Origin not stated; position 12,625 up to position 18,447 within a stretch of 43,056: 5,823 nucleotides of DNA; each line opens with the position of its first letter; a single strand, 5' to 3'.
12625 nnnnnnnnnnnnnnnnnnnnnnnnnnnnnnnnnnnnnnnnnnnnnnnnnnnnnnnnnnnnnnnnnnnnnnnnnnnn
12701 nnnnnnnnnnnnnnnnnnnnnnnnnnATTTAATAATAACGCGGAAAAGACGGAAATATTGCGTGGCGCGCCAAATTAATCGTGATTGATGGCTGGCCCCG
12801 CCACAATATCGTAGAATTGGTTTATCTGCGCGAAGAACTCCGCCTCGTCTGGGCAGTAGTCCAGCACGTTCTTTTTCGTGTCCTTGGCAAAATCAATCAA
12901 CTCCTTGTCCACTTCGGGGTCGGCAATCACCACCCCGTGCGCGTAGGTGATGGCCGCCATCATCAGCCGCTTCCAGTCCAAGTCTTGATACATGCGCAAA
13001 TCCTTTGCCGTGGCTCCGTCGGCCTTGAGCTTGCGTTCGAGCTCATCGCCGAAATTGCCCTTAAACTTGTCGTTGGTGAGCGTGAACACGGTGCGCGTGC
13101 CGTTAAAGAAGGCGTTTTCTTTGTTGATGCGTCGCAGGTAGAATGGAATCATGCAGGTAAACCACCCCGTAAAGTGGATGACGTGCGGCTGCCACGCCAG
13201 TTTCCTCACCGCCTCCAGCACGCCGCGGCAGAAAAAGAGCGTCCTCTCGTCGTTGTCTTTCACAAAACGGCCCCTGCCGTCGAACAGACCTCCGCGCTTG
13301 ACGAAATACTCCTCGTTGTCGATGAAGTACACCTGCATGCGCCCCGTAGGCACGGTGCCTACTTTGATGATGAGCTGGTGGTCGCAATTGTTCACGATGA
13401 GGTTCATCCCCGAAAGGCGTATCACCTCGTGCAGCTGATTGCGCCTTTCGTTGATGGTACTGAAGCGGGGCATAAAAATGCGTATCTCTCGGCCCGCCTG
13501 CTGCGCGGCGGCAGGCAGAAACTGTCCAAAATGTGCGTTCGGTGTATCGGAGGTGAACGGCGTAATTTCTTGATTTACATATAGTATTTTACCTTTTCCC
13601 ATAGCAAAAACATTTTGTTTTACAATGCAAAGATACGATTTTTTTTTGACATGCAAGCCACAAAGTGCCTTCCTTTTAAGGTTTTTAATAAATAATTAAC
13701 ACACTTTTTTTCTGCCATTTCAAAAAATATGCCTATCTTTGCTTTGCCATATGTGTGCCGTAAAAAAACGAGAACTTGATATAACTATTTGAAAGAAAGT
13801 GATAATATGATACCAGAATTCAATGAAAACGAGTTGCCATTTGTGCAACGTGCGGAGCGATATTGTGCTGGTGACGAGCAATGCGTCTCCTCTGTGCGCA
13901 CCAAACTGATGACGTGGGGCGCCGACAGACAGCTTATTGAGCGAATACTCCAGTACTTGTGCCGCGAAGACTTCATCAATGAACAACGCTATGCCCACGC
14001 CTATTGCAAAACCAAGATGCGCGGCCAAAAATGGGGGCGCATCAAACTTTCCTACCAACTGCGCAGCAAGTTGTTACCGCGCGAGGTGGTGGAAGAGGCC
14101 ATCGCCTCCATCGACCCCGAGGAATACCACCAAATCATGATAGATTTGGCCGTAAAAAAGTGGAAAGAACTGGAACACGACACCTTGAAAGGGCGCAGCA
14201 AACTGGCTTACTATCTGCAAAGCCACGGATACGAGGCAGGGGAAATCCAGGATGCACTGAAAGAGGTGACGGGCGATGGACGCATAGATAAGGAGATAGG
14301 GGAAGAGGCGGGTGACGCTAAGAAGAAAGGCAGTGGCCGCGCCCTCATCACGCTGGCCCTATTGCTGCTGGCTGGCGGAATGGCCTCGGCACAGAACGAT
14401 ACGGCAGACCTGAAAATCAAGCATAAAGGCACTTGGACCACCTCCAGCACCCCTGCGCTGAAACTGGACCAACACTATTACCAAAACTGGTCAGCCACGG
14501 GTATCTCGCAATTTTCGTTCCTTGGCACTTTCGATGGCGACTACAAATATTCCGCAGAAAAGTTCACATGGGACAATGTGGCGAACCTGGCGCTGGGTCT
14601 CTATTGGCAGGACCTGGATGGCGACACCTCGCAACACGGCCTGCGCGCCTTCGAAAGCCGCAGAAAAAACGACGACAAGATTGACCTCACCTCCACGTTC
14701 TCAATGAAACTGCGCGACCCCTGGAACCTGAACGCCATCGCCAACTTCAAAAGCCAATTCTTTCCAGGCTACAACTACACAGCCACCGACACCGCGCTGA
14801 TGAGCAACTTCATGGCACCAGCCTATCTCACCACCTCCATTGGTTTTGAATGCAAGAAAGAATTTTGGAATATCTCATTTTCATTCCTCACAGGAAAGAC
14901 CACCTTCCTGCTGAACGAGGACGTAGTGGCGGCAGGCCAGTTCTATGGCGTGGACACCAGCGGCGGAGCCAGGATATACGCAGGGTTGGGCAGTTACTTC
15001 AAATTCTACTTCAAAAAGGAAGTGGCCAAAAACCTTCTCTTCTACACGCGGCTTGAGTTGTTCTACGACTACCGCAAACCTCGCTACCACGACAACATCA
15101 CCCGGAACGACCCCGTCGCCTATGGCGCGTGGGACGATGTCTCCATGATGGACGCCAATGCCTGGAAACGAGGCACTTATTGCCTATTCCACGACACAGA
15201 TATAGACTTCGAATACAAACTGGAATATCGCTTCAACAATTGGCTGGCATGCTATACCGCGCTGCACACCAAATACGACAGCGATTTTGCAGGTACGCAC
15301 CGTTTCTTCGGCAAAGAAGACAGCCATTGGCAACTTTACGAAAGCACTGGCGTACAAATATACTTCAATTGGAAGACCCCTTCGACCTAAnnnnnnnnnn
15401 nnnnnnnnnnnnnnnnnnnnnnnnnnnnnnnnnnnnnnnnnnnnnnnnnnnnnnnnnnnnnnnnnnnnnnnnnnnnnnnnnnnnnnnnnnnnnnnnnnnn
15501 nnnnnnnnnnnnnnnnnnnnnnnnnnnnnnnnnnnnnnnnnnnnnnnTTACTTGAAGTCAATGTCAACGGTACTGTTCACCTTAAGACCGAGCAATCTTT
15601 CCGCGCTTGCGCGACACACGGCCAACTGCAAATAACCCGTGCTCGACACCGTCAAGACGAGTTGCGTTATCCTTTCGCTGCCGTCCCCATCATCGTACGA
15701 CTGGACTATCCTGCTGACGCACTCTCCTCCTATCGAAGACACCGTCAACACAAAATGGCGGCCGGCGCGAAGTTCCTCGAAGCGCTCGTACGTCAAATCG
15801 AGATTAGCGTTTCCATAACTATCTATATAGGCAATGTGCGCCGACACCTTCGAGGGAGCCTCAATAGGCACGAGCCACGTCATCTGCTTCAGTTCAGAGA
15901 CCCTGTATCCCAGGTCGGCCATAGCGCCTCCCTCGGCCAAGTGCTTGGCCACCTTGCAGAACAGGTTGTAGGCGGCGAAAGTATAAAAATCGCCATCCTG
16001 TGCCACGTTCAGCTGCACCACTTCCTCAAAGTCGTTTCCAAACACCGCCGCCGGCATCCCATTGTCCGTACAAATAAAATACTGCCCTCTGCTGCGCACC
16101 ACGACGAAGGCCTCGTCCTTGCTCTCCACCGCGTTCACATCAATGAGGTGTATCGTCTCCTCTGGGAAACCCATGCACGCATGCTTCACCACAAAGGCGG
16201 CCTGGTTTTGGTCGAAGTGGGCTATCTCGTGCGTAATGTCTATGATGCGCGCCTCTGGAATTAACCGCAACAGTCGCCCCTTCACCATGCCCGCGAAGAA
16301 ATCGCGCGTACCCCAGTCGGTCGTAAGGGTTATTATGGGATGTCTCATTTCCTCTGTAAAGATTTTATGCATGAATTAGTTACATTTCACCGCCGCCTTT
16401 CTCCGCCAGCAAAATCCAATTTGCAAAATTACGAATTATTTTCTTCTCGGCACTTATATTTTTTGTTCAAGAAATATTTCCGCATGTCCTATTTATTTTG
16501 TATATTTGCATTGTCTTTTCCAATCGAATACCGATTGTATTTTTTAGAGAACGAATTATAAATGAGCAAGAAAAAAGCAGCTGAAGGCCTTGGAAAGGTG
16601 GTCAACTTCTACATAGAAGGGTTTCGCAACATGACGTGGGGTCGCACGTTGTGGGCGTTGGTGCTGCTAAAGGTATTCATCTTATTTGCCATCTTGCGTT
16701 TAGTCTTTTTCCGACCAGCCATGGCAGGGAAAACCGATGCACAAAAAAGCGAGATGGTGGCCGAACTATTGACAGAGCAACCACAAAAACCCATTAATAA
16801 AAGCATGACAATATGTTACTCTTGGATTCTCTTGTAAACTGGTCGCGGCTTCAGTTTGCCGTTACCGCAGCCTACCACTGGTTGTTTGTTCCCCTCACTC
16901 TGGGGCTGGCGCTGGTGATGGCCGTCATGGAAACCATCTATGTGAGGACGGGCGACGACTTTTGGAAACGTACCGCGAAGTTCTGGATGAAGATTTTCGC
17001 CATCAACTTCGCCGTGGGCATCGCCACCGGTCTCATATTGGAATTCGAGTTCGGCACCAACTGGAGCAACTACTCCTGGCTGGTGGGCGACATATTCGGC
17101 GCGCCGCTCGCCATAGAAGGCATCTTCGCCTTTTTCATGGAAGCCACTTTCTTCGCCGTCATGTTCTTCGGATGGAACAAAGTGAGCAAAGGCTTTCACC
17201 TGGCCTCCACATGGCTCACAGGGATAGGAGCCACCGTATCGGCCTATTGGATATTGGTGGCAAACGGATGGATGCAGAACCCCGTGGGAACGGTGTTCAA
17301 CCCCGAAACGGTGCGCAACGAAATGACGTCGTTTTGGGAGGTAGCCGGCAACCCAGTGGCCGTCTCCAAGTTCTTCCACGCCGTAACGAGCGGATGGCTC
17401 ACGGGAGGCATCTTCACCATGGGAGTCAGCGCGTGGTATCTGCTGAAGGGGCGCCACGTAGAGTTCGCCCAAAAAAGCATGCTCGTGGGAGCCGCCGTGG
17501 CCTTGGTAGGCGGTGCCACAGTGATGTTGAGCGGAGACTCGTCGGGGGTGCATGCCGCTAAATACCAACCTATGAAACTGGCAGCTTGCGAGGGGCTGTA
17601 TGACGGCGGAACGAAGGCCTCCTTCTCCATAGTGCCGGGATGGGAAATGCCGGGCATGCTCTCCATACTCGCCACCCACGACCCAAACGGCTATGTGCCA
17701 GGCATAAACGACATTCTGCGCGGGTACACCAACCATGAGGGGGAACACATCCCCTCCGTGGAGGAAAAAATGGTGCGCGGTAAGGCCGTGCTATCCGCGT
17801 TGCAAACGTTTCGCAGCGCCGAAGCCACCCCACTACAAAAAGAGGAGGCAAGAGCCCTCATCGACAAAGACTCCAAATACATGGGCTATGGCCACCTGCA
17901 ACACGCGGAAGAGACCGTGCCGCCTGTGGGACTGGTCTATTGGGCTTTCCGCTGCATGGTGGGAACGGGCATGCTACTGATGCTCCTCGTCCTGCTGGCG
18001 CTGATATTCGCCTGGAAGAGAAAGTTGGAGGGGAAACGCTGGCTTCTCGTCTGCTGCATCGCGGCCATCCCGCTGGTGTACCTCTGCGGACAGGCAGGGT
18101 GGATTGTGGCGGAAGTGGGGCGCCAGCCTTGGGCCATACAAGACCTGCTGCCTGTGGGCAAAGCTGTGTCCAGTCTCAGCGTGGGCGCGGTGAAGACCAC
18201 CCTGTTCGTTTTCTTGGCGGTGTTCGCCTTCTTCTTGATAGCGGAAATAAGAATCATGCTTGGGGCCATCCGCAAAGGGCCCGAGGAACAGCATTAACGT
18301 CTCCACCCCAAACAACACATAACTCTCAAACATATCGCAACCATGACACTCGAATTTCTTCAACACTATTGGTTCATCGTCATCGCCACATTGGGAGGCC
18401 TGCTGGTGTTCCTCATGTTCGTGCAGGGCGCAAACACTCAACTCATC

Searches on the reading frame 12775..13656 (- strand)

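Call 9: search_protein_families(library=pfam, proteins=[window:12775-13656:-], max_evalue=0.001)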
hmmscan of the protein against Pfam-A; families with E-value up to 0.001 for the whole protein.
window:12775-13656:- (293 aa): 1 family
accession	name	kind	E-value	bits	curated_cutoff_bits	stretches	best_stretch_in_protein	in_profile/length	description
PF08323.17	Glyco_transf_5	-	5.9e-42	144.5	22.7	1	23-256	1-227/239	Starch synthase catalytic domain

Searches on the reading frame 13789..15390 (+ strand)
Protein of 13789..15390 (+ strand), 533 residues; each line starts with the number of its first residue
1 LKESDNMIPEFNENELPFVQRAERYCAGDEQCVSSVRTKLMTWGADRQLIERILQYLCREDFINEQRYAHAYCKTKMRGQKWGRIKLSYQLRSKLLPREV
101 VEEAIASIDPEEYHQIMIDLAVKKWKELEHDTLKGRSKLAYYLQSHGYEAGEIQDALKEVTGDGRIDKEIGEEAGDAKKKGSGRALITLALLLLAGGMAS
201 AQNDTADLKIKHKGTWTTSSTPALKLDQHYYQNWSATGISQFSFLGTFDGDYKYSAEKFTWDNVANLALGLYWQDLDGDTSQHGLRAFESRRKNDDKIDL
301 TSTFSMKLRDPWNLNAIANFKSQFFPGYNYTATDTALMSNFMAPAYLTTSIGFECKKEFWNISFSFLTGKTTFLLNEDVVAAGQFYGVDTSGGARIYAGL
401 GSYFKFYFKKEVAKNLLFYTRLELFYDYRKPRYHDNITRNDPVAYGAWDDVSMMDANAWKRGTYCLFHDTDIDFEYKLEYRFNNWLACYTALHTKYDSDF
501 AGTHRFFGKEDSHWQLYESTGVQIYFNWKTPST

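Call 9: search_protein_families(library=pfam, proteins=[window:13789-15390:+], max_evalue=0.001)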
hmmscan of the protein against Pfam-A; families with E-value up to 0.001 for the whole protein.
window:13789-15390:+ (533 aa): 4 families
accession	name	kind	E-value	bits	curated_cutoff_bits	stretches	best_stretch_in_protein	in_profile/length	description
PF11276.14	DUF3078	-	3.2e-19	69.6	25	1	227-328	2-92/92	Protein of unknown function (DUF3078)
PF02631.22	RecX_HTH2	-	3.5e-12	46.8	26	1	64-104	1-41/42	RecX, second three-helix domain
PF21981.2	RecX_HTH3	-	8.2e-06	26.3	26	1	111-157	1-48/48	RecX, third three-helix domain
PF21982.2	RecX_HTH1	-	1.1e-05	25.7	26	0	20-57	3-40/40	RecX, first three-helix domain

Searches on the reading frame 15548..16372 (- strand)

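Call 9: search_protein_families(library=pfam, proteins=[window:15548-16372:-], max_evalue=0.001)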
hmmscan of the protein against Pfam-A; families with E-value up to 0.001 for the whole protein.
window:15548-16372:- (274 aa): 2 families
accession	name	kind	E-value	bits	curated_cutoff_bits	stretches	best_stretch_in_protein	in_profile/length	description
PF01887.21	SAM_HAT_N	-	1.3e-36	126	26.3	1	14-155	1-145/145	SAM hydroxide adenosyltransferase N-terminal domain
PF20257.3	SAM_HAT_C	-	7.3e-12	45.9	25.5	1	179-269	2-83/84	SAM hydroxide adenosyltransferase C-terminal domain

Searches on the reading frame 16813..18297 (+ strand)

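Call 9: search_protein_families(library=pfam, proteins=[window:16813-18297:+], max_evalue=0.001)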
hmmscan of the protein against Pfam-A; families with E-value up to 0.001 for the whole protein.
window:16813-18297:+ (494 aa): 1 family
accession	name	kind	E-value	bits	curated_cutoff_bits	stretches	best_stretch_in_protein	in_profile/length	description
PF01654.22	Cyt_bd_oxida_I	-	1.4e-159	531.6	26.2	1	10-490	1-418/418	Cytochrome bd terminal oxidase subunit I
